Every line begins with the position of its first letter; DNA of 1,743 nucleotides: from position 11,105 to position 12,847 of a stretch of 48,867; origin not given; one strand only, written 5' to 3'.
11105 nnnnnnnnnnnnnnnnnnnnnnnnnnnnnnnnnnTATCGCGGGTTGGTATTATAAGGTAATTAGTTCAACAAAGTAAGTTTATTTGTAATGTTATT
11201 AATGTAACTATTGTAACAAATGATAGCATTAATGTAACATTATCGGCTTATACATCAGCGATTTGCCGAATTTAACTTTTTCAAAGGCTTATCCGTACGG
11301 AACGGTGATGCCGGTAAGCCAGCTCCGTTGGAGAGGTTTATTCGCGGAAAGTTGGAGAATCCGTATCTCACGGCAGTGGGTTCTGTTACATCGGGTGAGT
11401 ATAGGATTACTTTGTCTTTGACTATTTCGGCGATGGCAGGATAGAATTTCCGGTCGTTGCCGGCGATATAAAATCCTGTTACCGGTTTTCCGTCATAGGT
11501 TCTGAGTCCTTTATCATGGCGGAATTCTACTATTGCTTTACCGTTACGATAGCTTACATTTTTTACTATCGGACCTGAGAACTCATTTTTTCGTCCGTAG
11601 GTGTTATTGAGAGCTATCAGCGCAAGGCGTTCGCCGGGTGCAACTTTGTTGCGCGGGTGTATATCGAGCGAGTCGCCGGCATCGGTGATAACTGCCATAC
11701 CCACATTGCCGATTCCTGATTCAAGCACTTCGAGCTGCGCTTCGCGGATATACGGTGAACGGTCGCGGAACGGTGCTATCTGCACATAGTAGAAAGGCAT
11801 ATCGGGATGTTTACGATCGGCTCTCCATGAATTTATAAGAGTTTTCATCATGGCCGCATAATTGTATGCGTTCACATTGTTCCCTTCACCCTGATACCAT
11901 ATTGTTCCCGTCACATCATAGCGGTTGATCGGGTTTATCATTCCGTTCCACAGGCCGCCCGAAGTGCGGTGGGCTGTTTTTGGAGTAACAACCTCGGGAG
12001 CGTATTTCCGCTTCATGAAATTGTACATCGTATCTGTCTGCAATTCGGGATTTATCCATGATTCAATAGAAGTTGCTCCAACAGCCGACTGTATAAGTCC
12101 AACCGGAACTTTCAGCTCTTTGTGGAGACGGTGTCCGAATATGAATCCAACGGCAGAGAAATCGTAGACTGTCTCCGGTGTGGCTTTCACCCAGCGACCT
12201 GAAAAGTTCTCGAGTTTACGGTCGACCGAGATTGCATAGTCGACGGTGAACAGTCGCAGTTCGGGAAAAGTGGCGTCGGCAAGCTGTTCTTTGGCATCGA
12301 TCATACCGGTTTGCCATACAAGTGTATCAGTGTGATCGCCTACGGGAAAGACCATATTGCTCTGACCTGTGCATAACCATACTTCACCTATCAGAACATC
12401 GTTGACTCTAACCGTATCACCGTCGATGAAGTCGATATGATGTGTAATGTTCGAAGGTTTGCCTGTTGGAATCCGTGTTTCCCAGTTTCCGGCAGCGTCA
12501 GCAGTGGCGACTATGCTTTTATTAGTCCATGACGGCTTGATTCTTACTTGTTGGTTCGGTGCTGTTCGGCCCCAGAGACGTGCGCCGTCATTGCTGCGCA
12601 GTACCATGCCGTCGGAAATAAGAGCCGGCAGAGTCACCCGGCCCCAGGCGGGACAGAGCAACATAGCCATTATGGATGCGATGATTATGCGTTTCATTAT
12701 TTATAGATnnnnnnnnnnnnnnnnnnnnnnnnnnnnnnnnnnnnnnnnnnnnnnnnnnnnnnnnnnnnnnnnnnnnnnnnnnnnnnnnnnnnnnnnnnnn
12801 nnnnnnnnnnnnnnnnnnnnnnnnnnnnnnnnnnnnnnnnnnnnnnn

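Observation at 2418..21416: Glycosidase-free Sus-like operon built from phospho-, sulfo- and acyl-esterases: candidate utilisation system for a phosphodiester-linked polymer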

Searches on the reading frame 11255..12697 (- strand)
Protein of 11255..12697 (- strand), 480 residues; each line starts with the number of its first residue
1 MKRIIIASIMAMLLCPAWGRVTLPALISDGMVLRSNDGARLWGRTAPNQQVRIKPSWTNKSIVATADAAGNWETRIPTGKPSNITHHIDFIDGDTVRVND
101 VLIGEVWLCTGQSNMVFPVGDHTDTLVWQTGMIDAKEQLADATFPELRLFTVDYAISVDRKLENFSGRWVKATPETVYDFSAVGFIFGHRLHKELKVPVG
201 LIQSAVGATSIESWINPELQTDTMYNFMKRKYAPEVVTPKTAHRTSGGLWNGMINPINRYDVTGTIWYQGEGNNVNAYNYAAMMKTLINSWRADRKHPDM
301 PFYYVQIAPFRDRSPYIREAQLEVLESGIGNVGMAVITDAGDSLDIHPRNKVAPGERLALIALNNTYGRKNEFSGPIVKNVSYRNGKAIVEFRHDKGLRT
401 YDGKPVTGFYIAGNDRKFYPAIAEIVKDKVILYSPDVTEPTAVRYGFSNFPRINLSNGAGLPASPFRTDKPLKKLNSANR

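Call 3: search_protein_families(library=pfam, proteins=[window:11255-12697:-], max_evalue=0.01)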
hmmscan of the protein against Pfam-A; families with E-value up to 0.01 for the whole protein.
window:11255-12697:- (480 aa): 1 family
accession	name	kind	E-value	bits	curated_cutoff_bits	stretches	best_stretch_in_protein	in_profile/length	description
PF03629.24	SASA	-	1.9e-19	70.6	24.8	1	105-359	3-221/226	Carbohydrate esterase, sialic acid-specific acetylesterase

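Call 6: search_protein_families(library=ncbifam, proteins=[window:11255-12697:-], max_evalue=0.01)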
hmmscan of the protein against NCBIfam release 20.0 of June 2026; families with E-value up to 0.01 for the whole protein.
window:11255-12697:- (480 aa): 0 families

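Call 17: search_solved_structures(query=window:11255-12697:-, max_evalue=0.001)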
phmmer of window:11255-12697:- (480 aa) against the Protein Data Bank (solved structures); distinct sequences matched with E-value up to 0.001: 7.
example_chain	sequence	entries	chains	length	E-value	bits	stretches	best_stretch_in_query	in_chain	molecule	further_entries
9ega_A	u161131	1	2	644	2.2e-83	283.7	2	248-470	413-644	Sialate O-acetylesterase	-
9h4u_A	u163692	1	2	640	2.7e-75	257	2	247-469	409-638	Carbohydrate esterase FI8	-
7kmm_A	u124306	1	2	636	5e-73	249.5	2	247-469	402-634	Sialic acid-specific 9-O-acetylesterase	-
8f9o_A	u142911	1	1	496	1.4e-30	109.5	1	27-451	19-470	Sialic acid acetylesterase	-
8f9p_A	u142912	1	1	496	3.7e-30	108.1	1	27-451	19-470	Sialic acid acetylesterase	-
8f9r_A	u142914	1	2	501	1.6e-29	106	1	25-451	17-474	Sialic acid acetylesterase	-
8f9q_A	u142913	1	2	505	6.1e-26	94.2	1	27-397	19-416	Sialic acid acetylesterase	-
